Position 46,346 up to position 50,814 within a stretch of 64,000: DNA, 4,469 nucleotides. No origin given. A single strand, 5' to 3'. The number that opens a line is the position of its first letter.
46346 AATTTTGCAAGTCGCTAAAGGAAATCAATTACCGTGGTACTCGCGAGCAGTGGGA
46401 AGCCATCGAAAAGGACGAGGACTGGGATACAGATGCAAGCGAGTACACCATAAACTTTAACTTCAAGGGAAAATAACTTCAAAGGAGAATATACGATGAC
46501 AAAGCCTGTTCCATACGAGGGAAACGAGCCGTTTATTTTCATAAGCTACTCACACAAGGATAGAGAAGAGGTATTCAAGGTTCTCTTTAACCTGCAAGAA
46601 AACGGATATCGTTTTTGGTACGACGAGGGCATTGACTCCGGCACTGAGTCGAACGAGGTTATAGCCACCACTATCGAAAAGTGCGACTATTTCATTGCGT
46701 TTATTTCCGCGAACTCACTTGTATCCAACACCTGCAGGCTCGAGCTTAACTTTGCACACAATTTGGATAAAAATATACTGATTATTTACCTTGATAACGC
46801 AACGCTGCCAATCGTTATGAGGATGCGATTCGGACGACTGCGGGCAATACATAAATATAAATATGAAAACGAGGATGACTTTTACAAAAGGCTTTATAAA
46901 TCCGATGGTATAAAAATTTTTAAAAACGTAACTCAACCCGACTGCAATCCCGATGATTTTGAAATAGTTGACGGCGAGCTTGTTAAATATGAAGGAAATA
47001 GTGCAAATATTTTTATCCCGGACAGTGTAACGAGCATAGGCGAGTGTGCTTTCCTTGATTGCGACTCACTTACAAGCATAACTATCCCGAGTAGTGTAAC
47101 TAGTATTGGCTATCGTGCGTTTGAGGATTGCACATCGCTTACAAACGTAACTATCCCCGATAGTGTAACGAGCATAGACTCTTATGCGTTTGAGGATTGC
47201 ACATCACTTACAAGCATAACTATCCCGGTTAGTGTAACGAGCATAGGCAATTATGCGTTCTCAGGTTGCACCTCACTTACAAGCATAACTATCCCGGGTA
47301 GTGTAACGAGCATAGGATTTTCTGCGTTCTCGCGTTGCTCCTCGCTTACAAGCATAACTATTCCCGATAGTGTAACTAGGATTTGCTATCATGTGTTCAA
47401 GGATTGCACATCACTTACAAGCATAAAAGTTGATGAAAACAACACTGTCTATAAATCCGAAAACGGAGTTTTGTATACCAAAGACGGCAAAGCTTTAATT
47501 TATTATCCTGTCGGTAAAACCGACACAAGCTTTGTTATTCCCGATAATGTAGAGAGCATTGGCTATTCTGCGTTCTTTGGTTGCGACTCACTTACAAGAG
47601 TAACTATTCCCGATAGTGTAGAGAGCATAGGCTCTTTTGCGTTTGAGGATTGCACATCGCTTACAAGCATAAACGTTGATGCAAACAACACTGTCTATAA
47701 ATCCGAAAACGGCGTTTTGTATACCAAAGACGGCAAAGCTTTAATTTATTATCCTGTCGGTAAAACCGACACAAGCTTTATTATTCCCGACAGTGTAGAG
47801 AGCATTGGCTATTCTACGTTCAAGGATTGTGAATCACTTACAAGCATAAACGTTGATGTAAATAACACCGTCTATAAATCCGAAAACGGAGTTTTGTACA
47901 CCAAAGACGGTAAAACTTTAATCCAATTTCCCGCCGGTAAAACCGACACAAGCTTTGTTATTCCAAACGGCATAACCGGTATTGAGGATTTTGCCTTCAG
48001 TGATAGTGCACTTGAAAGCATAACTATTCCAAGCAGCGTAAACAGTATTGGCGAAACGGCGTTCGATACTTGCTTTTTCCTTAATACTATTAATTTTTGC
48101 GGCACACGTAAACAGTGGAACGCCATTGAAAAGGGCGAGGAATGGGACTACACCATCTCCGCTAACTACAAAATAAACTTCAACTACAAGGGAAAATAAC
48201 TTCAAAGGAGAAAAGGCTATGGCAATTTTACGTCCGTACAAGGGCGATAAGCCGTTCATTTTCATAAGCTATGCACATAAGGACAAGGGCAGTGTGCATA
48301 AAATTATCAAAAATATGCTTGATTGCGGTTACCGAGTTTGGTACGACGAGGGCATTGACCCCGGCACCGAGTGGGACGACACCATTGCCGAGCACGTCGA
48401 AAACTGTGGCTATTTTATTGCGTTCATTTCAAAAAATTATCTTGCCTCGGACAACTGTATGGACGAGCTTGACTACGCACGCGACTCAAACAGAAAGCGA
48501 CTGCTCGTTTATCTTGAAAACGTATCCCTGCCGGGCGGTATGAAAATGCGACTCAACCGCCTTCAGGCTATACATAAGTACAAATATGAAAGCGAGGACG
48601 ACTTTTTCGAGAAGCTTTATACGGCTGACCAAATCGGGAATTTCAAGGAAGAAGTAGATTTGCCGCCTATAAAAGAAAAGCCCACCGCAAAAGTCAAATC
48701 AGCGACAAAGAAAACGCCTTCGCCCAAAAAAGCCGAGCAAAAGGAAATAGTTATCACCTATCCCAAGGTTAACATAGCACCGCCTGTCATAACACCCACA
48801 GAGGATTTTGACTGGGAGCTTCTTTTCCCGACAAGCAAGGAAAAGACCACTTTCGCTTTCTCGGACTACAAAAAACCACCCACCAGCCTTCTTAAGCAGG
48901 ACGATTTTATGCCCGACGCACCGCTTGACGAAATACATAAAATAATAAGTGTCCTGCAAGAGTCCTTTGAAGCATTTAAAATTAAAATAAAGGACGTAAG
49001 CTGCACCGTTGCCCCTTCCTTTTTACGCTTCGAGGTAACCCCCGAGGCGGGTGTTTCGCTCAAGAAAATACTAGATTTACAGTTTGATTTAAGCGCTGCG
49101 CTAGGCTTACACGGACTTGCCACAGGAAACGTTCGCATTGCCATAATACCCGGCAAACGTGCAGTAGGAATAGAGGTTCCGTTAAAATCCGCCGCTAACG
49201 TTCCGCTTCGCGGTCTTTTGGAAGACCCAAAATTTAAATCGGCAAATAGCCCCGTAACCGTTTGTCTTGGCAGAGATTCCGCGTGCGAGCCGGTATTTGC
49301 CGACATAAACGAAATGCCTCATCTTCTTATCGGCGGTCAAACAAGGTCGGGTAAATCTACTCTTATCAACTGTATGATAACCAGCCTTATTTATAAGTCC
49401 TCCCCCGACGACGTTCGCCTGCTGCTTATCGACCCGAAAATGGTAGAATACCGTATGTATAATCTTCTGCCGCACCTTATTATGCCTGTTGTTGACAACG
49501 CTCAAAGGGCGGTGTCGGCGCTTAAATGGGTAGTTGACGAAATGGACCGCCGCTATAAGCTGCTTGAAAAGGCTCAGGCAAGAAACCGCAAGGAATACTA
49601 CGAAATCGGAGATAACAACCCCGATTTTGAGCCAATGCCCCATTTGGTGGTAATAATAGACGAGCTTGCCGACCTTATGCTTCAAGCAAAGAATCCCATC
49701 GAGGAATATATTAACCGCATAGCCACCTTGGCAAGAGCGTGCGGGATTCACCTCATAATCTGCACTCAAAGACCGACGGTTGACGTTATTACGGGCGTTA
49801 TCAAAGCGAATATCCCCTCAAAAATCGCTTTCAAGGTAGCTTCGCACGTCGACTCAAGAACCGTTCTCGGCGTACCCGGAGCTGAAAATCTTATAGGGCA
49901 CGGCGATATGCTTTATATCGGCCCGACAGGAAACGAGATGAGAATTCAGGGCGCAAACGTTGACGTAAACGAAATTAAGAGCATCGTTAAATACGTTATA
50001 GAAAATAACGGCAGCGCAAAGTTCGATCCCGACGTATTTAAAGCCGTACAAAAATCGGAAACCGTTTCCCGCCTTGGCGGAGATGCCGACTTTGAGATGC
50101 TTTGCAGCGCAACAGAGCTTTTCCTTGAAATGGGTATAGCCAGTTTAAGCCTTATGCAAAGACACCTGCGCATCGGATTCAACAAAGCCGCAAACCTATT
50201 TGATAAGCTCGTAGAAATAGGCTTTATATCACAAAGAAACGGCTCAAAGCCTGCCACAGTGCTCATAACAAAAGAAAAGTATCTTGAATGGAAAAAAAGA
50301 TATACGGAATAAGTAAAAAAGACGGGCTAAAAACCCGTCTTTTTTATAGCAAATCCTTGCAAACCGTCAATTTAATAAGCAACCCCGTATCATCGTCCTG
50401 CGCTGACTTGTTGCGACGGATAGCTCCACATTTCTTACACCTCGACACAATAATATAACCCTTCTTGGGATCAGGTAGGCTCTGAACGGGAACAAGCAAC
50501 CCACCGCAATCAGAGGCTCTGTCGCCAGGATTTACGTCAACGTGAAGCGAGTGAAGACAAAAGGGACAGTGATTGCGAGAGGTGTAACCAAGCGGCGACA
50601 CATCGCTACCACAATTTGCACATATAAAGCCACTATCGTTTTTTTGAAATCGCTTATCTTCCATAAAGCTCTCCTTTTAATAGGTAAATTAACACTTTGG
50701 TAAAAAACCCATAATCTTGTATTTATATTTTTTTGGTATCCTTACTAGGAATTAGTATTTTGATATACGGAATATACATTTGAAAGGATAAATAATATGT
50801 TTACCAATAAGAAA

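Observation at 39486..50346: Eight-gene cytoplasmic TIR / BspA-type LRR / FtsK-motor operon: candidate undescribed immune-like system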

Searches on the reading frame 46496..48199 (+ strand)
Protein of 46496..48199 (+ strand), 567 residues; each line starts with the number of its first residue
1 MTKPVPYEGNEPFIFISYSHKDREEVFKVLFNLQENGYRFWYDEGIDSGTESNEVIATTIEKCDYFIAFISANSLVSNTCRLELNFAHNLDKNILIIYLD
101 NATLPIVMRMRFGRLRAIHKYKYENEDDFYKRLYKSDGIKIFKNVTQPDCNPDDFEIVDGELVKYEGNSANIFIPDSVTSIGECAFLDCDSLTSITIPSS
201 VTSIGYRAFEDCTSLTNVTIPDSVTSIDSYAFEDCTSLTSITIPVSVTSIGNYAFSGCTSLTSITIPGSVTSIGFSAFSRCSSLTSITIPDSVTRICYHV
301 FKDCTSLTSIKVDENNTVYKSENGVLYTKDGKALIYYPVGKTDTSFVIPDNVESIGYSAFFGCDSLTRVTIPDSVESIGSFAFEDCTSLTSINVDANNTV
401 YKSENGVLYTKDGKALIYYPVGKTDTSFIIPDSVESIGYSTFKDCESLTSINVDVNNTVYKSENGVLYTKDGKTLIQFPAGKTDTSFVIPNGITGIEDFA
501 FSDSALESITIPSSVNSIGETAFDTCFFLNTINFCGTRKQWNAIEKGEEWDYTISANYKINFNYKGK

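Call 3: search_protein_families(library=pfam, proteins=[window:46496-48199:+], max_evalue=0.01)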
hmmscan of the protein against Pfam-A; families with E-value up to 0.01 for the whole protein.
window:46496-48199:+ (567 aa): 8 families
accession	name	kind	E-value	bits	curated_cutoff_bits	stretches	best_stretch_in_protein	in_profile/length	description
PF13306.12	LRR_5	-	2.8e-78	260.4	27.7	5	225-320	1-94/127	BspA type Leucine rich repeat region (6 copies)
PF13676.11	TIR_2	-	2.5e-18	67.2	28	1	14-121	1-109/122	TIR domain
PF13855.12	LRR_8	-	2.5e-11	43.6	27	0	224-266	13-56/61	Leucine rich repeat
PF20125.4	DUF6515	-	2.4e-05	24.7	24.9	0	449-485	57-95/179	Family of unknown function (DUF6515)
PF05725.18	FNIP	-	2.5e-05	24.8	21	0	261-295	5-38/44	FNIP Repeat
PF10660.14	MitoNEET_N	-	9.6e-05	22.8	23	0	215-245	16-46/64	Iron-containing outer mitochondrial membrane protein N-terminus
PF01582.25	TIR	-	0.00017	21.9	21.3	1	15-121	5-116/179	TIR domain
PF12799.13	LRR_4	-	0.00019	22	27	0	374-398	12-34/44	Leucine Rich repeats (2 copies)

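Call 4: search_protein_families(library=padloc, proteins=[window:46496-48199:+], max_evalue=0.01)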
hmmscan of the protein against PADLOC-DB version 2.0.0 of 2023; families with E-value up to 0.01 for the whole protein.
window:46496-48199:+ (567 aa): 9 families
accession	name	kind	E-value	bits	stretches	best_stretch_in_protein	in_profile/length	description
PDLC00425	ThsB1|ThsB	-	4.1e-09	34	1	14-126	254-376/389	TIR-like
PDLC00426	ThsB1|ThsB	-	1.9e-07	28.7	1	14-98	240-332/352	TIR-like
PDLC00436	ThsB1|ThsB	-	1.2e-06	26.2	1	13-89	37-118/183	TIR-like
PDLC00419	ThsB1|ThsB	-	1.3e-06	26.4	1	11-91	27-112/165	TIR-like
PDLC05062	PDC-S66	-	3.6e-05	21.3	1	14-85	151-224/282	-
PDLC00420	ThsB1|ThsB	-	8e-05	19.9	1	14-81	4-75/319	TIR-like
PDLC00423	ThsB1|ThsB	-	0.00018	19.2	1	10-96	34-128/190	TIR-like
PDLC02012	SAVED5--SAVED_TIR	-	0.00025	18.3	1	11-91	11-95/404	-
PDLC03957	bSEFIR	-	0.0084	13.9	0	11-68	38-99/412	-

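Call 75: search_protein_families(library=ncbifam, proteins=[window:46496-48199:+], max_evalue=0.001)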
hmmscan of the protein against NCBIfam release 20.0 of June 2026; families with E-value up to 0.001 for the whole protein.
window:46496-48199:+ (567 aa): 5 families
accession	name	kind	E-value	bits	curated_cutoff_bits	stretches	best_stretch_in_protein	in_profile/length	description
NF047961.1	adhesin_HupY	equivalog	7.6e-35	120.3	1250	4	214-304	187-276/978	leucine-rich repeat adhesin HupY/LrrG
NF045861.1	glide_Gli349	exception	2.3e-17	61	1750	2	211-288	2675-2750/3169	gliding machinery surface structure protein Gli349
TIGR02167.2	Liste_lipo_26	repeat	4.8e-16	58.1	30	0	441-453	1-13/26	PARCEL repeat-containing surface protein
NF041257.1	GntH_guanitoxin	equivalog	5.5e-05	22.2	333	0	441-480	132-171/374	guanitoxin biosynthesis MBL fold metallo-hydrolase GntH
NF042941.1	Retron_TIR_antiphage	equivalog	0.00041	19.3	600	1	14-99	342-431/464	TIR domain-containing anti-phage reverse transcriptase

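Call 76: search_protein_families(library=phrogs, proteins=[window:46496-48199:+], max_evalue=0.001)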
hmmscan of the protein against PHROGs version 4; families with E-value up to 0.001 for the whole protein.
window:46496-48199:+ (567 aa): 3 families
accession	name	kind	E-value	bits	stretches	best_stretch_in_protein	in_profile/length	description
phrog_35892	-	unknown function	2.8e-55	188.5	5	154-244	58-153/1181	-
phrog_18805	-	unknown function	9.7e-51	174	3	165-313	252-406/457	-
phrog_10120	-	unknown function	0.0001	22.4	0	302-332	179-209/293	-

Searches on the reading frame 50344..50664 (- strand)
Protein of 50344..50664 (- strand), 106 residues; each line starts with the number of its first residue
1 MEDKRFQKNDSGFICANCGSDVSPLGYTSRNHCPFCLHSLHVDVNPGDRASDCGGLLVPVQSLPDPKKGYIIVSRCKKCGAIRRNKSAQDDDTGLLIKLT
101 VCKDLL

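Call 10: search_protein_families(library=ncbifam, proteins=[window:50344-50664:-], max_evalue=0.00001)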
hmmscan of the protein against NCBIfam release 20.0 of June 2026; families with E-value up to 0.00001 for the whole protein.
window:50344-50664:- (106 aa): 0 families

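Call 27: search_protein_families(library=pfam, proteins=[window:50344-50664:-], max_evalue=0.01)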
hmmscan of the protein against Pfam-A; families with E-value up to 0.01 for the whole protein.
window:50344-50664:- (106 aa): 3 families
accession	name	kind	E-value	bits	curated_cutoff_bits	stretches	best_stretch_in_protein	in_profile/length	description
PF12647.12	RNHCP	-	9.6e-31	106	24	1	11-96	2-89/90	RNHCP domain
PF12773.13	DZR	-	0.0015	19.1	27.3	0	10-43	10-37/45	Double zinc ribbon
PF12172.15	zf-ChsH2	-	0.0021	18.2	23.2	0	67-82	5-20/37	ChsH2, rubredoxin-like zinc ribbon domain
